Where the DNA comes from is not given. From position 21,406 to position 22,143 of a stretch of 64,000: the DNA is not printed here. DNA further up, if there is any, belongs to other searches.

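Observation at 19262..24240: Operon of a CvpA-like membrane protein plus two tandem paralogous membrane proteins sharing an uncharacterised C-terminal domain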

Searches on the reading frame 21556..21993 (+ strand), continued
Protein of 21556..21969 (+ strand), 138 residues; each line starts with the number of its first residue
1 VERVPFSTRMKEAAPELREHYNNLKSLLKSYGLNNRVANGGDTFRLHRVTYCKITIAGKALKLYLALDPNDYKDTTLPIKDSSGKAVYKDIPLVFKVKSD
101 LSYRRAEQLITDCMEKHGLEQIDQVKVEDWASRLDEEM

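Call 45: search_protein_families(library=pfam, proteins=[L084:1878-2690:+, L084:2716-4152:+, L084:4309-5397:+, L084:5400-6467:+, L084:6467-7996:+, L084:11180-12469:+, L084:231-1139:+], max_evalue=0.1)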
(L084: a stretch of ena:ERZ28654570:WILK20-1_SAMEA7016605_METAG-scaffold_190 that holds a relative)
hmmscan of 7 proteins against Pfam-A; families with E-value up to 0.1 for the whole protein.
L084:1878-2690:+ (270 aa): 1 family
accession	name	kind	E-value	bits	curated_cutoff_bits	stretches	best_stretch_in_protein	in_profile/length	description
PF23061.1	CUB_M02D8_5_2nd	-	0.012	16.3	30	1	151-198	36-85/114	M02D8_5-like, second CUB domain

L084:2716-4152:+ (478 aa): 1 family
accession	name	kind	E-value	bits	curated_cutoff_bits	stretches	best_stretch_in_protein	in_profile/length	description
PF03173.19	CHB_HEX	-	0.052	13.7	25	0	36-124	28-114/160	Putative carbohydrate binding domain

L084:4309-5397:+ (362 aa): 0 families

L084:5400-6467:+ (355 aa): 0 families

L084:6467-7996:+ (509 aa): 4 families
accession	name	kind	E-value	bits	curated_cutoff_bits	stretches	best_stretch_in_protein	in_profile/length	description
PF07728.20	AAA_5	-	0.00074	20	22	1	215-365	2-138/139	AAA domain (dynein-related subfamily)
PF13401.12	AAA_22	-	0.0037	18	27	1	213-308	6-108/130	AAA domain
PF17561.7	TssO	-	0.021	15.5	29.2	0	63-137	11-80/148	Type VI secretion system, TssO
PF13481.12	AAA_25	-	0.048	13.7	27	1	199-232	19-53/195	AAA domain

L084:11180-12469:+ (429 aa): 5 families
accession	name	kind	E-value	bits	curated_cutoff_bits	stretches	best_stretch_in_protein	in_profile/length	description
PF18107.7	HTH_ABP1_N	-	0.032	14.3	22.5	0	344-358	7-21/61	Fission yeast centromere protein N-terminal domain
PF13175.12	AAA_15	-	0.035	14.1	32.1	1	89-396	70-265/374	AAA ATPase domain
PF10867.13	DUF2664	-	0.04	14.8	22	0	382-404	45-67/89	Protein of unknown function (DUF2664)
PF02501.22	T2SSI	-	0.061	13.9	25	0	350-389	1-38/80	Type II secretion system (T2SS), protein I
PF07879.16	PHB_acc_N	-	0.096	13.2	25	0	342-364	37-59/61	PHB/PHA accumulation regulator DNA-binding domain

L084:231-1139:+ (302 aa): 0 families

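Call 47: search_protein_families(library=pfam, proteins=[L048:3149-4027:+, L080:3130-3990:+, L034:3253-4137:+, L054:4164-5033:+, L059:3709-4182:+, L024:2798-4168:+], max_evalue=0.001)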
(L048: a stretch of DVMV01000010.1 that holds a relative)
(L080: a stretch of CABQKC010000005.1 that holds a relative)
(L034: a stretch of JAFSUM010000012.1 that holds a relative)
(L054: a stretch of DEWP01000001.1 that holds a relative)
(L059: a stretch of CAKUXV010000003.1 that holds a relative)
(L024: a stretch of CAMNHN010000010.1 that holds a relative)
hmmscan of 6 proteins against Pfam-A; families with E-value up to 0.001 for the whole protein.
L048:3149-4027:+ (292 aa): 2 families
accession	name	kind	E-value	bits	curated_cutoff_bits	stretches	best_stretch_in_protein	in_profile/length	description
PF00781.29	DAGK_cat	-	3e-18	66.1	23.6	1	3-126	1-125/125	Diacylglycerol kinase catalytic domain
PF01513.26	NAD_kinase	-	3.9e-05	24.4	25.5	1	41-94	56-108/130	ATP-NAD kinase N-terminal domain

L080:3130-3990:+ (286 aa): 1 family
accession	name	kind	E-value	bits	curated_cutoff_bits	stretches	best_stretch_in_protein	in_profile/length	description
PF00781.29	DAGK_cat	-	1.1e-17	64.2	23.6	1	7-126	5-125/125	Diacylglycerol kinase catalytic domain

L034:3253-4137:+ (294 aa): 1 family
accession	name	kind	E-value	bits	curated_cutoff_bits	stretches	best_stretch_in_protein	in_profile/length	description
PF00781.29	DAGK_cat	-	3.2e-17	62.7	23.6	1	5-128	1-125/125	Diacylglycerol kinase catalytic domain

L054:4164-5033:+ (289 aa): 3 families
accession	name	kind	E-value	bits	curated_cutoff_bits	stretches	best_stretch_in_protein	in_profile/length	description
PF00781.29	DAGK_cat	-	1.8e-23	82.9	23.6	1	4-126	2-124/125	Diacylglycerol kinase catalytic domain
PF01513.26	NAD_kinase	-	1.3e-07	32.4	25.5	1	27-106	44-114/130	ATP-NAD kinase N-terminal domain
PF19279.4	YegS_C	-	9.2e-05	22.7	27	1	155-282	21-157/158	YegS C-terminal NAD kinase beta sandwich-like domain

L059:3709-4182:+ (157 aa): 1 family
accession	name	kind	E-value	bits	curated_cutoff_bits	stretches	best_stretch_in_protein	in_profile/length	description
PF00160.26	Pro_isomerase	-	2.8e-51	174.4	21.7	1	3-154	3-158/159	Cyclophilin type peptidyl-prolyl cis-trans isomerase/CLD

L024:2798-4168:+ (456 aa): 2 families
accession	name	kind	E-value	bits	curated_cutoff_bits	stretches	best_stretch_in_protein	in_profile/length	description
PF02127.20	Peptidase_M18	-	1.6e-85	287.9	24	1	28-452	1-431/432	Aminopeptidase I zinc metalloprotease (M18)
PF05343.19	Peptidase_M42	-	2.2e-05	24.1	23.2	0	353-445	206-289/292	M42 glutamyl aminopeptidase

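Call 50: find_homologous_proteins(query=A2, max_evalue=0.001)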
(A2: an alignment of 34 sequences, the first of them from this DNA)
Query A2 (34 sequences) (138 aa, profile of the alignment): 72 proteins with E <= 0.001 among 606 candidates.
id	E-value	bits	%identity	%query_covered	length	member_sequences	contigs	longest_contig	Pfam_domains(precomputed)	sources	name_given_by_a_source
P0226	4.9e-50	187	56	96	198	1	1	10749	-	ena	-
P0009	1.8e-47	178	62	98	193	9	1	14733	-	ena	-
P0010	2.1e-47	178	62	98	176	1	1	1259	-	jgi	jgi:hypothetical protein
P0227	4.4e-47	177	57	96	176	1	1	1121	-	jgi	jgi:hypothetical protein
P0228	4.5e-47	177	55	99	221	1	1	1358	-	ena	-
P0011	6.0e-47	177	60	97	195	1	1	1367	-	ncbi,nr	ncbi:MAG: hypothetical protein HUJ60_02335, partial [Bacilli bacterium]|nr:hypothetical protein [Bac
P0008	2.5e-46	175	64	98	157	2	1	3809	-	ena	-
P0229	3.5e-46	174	56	91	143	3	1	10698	-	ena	-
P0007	4.5e-46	174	64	96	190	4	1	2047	-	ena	-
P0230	6.0e-46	173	54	99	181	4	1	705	-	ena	-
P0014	6.7e-46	173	57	98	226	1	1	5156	-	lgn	-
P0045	6.9e-46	173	53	99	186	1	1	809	-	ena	-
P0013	7.3e-46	173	58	98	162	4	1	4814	-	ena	-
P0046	8.2e-46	173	55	88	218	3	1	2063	-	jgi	jgi:hypothetical protein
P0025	1.0e-45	173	58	96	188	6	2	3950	-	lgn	-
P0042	4.6e-43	164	54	96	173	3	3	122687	-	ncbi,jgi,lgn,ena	-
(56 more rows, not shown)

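Call 58: search_solved_structures(query=A2, max_evalue=10, show_alignments=2)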
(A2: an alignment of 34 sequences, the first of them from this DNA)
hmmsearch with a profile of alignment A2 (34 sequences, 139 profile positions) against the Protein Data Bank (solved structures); distinct sequences matched with E-value up to 10: 4.
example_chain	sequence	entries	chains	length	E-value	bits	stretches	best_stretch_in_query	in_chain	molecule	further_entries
3ucg_A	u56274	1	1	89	0.46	13.3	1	36-88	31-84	Polyadenylate-binding protein 2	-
3b4d_A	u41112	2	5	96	0.55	13.1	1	36-88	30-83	Polyadenylate-binding protein 2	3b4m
7et2_A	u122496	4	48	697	0.69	12.7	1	46-81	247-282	Portal protein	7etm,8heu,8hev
6uek_A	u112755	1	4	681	1.8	11.4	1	68-106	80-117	Urocanate hydratase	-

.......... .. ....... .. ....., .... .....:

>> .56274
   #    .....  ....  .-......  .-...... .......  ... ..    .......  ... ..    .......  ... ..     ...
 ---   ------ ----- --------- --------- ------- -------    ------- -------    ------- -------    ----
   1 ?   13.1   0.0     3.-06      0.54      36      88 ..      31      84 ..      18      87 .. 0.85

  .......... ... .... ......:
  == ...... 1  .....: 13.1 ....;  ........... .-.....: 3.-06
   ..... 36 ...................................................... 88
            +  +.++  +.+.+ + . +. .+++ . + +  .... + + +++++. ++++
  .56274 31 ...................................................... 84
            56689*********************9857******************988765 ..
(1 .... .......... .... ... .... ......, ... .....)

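Call 71: find_encoding_contigs(protein=P0210, flank=7000, max_places=2)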
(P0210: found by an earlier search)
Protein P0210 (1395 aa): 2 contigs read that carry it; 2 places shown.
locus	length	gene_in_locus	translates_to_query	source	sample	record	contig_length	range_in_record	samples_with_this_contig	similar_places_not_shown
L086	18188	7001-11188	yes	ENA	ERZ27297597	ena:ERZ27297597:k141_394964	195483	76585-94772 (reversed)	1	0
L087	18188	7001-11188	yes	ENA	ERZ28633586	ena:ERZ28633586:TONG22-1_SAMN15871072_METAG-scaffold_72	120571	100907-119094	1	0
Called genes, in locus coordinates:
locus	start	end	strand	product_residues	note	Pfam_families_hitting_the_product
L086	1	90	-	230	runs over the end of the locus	PF19700:DUF6198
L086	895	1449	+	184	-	PF01966:HD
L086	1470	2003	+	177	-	PF00293:NUDIX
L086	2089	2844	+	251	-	PF00563:EAL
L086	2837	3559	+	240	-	-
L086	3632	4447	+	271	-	-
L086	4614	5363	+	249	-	-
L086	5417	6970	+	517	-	-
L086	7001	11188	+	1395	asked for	PF09823:DUF2357, PF02095:Extensin_1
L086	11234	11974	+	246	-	-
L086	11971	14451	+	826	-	PF00990:GGDEF, PF00563:EAL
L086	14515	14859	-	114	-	PF01187:MIF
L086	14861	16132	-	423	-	PF08245:Mur_ligase_M, PF02875:Mur_ligase_C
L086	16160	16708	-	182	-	PF12822:ECF_trnsprt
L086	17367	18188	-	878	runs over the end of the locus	PF01326:PPDK_N, PF00391:PEP-utilizers, PF02896:PEP-utilizers_C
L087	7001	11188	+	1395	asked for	PF09823:DUF2357, PF02095:Extensin_1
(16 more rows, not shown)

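Call 75: fold_search(model_id=the predicted structure, library=viral)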
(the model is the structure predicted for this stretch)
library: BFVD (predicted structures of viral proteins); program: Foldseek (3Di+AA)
matches with E <= 10: 545; with E <= 0.001: 1
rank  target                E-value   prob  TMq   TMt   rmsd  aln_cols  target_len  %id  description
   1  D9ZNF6                1.2e-05  1.00  0.54  0.38   6.2       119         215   15  (no name in the UniProt tables at hand)
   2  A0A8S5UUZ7            2.7e-03  1.00  0.56  0.37   3.1       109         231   11  DUF5655 domain-containing protein [Siphoviridae sp. ctaDn21]
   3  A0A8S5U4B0            1.9e-02  0.97  0.39  0.33   5.8       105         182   16  Uncharacterized protein [Siphoviridae sp. ct6GI21]
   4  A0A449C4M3            4.5e-02  0.95  0.33  0.58   3.8        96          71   14  (no name in the UniProt tables at hand)
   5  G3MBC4                8.8e-02  0.80  0.40  0.23   5.7       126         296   10  Gp54 [Bacillus phage G]
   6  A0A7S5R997            8.8e-02  0.63  0.31  0.48   5.3        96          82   20  (no name in the UniProt tables at hand)
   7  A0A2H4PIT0            1.1e-01  0.80  0.37  0.29   9.6       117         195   11  Uncharacterized protein [Corynebacterium phage phi673]
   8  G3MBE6                1.1e-01  0.77  0.39  0.42   4.9       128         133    8  Gp76 [Bacillus phage G]
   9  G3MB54                1.8e-01  0.66  0.36  0.38   5.8       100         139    9  Gp674 [Bacillus phage G]
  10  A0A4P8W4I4            1.8e-01  0.25  0.30  0.26  14.2       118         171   10  (no name in the UniProt tables at hand)
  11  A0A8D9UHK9            2.0e-01  0.38  0.30  0.46   7.5       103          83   13  Uncharacterized protein [Bacteriophage sp.]
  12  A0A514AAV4            2.2e-01  0.57  0.33  0.25   5.9        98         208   11  Uncharacterized protein [Bacillus phage Karezi]
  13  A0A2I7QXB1            2.4e-01  0.47  0.29  0.49  11.5        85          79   14  (no name in the UniProt tables at hand)
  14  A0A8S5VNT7            2.9e-01  0.33  0.32  0.34   8.7       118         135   14  (no name in the UniProt tables at hand)
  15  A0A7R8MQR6            2.9e-01  0.30  0.28  0.44   5.1       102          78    9  (no name in the UniProt tables at hand)
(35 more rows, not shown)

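Call 76: search_protein_families(library=padloc, proteins=[P0059, L084:6467-7996:+, L084:11180-12469:+, P0210, L086:5417-6970:+], max_evalue=0.01)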
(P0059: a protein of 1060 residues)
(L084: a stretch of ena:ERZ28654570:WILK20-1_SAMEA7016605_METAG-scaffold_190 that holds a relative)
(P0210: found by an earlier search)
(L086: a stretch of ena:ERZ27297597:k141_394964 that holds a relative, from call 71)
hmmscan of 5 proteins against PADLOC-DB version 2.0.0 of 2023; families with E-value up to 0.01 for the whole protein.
P0059 (1060 aa): 1 family
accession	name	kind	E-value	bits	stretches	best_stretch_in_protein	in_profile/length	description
PDLC03480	REase_II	-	0.00028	18.6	0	766-816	163-212/249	Type II restriction enzyme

L084:6467-7996:+ (509 aa): 2 families
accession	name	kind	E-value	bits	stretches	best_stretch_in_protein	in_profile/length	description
PDLC04547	PDC-M26A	-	8.8e-38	128.3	2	193-314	313-435/724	-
PDLC03859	LmuB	-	0.0044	14.3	1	212-257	24-57/611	-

L084:11180-12469:+ (429 aa): 0 families

P0210 (1395 aa): 2 families
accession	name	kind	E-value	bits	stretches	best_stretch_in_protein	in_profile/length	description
PDLC04946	PDC-S18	-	1.7e-24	84.5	4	465-585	203-325/365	-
PDLC04945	PDC-S18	-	3.8e-19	67.1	2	474-577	194-298/302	-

L086:5417-6970:+ (517 aa): 3 families
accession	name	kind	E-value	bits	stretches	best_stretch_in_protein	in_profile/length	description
PDLC04547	PDC-M26A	-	2.7e-36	123.4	2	200-320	312-433/724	-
PDLC03838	DolB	-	0.0069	13.7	0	222-308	168-246/375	-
PDLC02350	AbiO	-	0.0071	13.2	0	213-300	191-266/468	AbiO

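Call 81: search_dna_similar(query=window:21556-21969:+, collection=plasmids, mode=protein, max_evalue=0.001, max_rows=25)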
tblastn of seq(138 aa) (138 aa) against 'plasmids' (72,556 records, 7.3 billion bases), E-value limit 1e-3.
No match.

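Call 82: search_dna_similar(query=window:21556-21969:+, collection=phages, mode=protein, max_evalue=0.001, max_rows=25)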
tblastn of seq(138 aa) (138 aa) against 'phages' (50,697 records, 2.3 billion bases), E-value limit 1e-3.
No match.

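Call 87: search_protein_families(library=ncbifam, proteins=[L084:6467-7996:+, L086:5417-6970:+, P0059, P0210, L084:11180-12469:+, L086:11234-11974:+], max_evalue=0.01)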
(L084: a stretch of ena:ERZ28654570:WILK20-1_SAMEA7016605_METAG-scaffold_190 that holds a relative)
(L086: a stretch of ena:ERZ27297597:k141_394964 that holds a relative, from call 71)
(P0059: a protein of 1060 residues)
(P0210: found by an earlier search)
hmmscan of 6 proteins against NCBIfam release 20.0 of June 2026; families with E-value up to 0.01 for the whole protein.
L084:6467-7996:+ (509 aa): 1 family
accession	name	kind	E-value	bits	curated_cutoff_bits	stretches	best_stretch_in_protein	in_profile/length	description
NF008457.0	PRK11331.1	equivalog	0.0032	16.2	637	1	209-368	191-351/459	5-methylcytosine-specific restriction enzyme subunit McrB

L086:5417-6970:+ (517 aa): 1 family
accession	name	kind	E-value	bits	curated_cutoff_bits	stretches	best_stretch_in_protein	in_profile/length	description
NF008457.0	PRK11331.1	equivalog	0.00011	21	637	1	204-377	178-352/459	5-methylcytosine-specific restriction enzyme subunit McrB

P0059 (1060 aa): 0 families

P0210 (1395 aa): 1 family
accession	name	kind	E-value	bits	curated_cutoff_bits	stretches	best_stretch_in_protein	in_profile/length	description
NF050153.2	Rv3852_fam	equivalog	0.0054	17.3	100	1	1304-1358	14-68/145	Rv3852 family protein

L084:11180-12469:+ (429 aa): 2 families
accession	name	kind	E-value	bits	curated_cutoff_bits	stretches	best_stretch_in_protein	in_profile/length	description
NF046067.1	SigPepSipWBacil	equivalog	1.3e-06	28.2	190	1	189-232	133-176/189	signal peptidase I SipW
NF047418.1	teichoic_AuxB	equivalog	0.00052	19.1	300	1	202-410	128-312/345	lipoteichoic acid stability factor AuxB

L086:11234-11974:+ (246 aa): 3 families
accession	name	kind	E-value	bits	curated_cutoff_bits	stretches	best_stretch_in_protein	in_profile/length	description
NF046067.1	SigPepSipWBacil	equivalog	1.6e-20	73.5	190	1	21-193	8-182/189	signal peptidase I SipW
TIGR02228.1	sigpep_I_arch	equivalog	1.9e-19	70.1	51.85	1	16-175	2-152/158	signal peptidase I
TIGR02227.1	sigpep_I_bact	equivalog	0.0031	17.4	47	1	47-116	16-82/162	signal peptidase I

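Call 88: search_protein_families(library=phrogs, proteins=[window:21556-21969:+, P0210, P0059], max_evalue=0.01)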
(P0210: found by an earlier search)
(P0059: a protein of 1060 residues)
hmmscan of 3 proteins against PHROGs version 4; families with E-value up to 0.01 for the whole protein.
seq(138 aa): 0 families

P0210 (1395 aa): 0 families

P0059 (1060 aa): 0 families

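Call 94: find_related_loci(query=A1, collection=viral_contigs, flank=5000)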
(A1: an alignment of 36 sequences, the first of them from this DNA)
Query A1 (146 aa) in viral_contigs; peptide patterns used: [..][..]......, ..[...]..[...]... (x = any residue, [..] = any of these).
20 stretches matched a pattern, but none encodes a relative of the query by tblastn (E <= 1e-3).
